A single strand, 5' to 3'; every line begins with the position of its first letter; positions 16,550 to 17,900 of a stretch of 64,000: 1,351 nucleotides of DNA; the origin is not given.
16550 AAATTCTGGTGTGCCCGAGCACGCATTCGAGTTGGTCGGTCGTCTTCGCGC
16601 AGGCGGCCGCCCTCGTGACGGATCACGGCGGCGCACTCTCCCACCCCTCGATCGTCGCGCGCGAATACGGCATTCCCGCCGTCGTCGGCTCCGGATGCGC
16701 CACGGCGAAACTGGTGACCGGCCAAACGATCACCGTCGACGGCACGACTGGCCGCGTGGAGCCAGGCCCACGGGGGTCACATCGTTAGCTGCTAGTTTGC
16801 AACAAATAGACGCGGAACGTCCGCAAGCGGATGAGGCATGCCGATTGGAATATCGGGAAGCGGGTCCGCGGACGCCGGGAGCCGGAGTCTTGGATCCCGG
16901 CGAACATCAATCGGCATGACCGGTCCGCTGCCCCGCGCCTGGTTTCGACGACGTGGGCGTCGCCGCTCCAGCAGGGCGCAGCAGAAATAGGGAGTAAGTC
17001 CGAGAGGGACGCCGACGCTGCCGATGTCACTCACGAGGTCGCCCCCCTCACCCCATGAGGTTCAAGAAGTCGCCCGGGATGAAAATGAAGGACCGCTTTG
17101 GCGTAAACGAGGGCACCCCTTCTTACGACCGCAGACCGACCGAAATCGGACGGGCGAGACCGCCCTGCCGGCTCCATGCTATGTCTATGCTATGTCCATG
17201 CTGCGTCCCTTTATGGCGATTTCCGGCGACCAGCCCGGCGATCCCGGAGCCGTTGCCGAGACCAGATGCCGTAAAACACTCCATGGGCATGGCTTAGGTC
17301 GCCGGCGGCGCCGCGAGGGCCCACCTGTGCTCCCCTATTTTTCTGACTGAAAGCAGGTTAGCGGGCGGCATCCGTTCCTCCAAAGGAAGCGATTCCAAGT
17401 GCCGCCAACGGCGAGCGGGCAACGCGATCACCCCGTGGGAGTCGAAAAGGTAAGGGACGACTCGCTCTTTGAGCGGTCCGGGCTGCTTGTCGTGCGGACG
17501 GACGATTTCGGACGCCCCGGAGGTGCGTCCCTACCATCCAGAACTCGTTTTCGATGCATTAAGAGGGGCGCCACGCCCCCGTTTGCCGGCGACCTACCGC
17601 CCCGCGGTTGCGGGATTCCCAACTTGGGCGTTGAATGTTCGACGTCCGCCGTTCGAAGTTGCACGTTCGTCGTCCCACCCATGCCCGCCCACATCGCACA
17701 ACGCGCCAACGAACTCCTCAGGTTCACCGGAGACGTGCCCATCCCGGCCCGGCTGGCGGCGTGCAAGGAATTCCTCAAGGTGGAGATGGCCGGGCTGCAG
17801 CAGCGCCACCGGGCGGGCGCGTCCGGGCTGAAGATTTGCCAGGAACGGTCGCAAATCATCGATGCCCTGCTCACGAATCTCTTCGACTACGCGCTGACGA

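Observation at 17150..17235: Dispersed ~90-bp intergenic repeat (R2) with an internal triple 10-mer, shared between the glnD upstream region and the repeat-dense locus 10 kb away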

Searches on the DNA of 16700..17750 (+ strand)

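Call 39: search_rna_families(source=window, start=16700, end=17750, threshold=evalue, max_evalue=5)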
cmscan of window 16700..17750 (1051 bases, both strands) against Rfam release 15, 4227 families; matches with E-value up to 5: 1.
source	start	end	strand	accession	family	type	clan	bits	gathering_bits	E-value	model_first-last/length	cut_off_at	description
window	16835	16902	+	RF01297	sR40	Gene; snRNA; snoRNA; CD-box;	-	17.4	50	1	1-61/61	no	Small nucleolar RNA sR40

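Call 47: search_dna_similar(query=window:17090-17260:+, collection=phages, mode=distant, max_evalue=0.01, max_rows=10)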
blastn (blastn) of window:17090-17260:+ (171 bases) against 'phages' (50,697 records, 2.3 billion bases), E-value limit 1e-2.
No match.

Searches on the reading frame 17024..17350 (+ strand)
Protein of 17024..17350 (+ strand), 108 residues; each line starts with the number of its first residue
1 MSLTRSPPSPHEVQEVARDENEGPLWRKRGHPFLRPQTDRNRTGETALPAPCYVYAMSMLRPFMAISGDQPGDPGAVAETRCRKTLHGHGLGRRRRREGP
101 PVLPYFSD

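Call 9: search_protein_families(library=pfam, proteins=[window:17024-17350:+])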
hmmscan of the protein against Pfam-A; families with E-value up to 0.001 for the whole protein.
window:17024-17350:+ (108 aa): 0 families

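Call 77: search_protein_representatives(protein=window:17024-17350:+)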
Query: 108 residues. Proteins with E-value up to 0.001 (for the whole library): 1; up to 1e-10: 0; up to 1e-30: 0. The best 1 are listed.
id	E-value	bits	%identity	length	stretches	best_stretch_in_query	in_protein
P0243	6.0e-07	45.8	-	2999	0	-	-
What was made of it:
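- Tried and rejected: HMMER search of the 108-aa ORF over copy A against 1.84 billion representative proteins: one hit with no aligned stretch, so no result (call 77).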
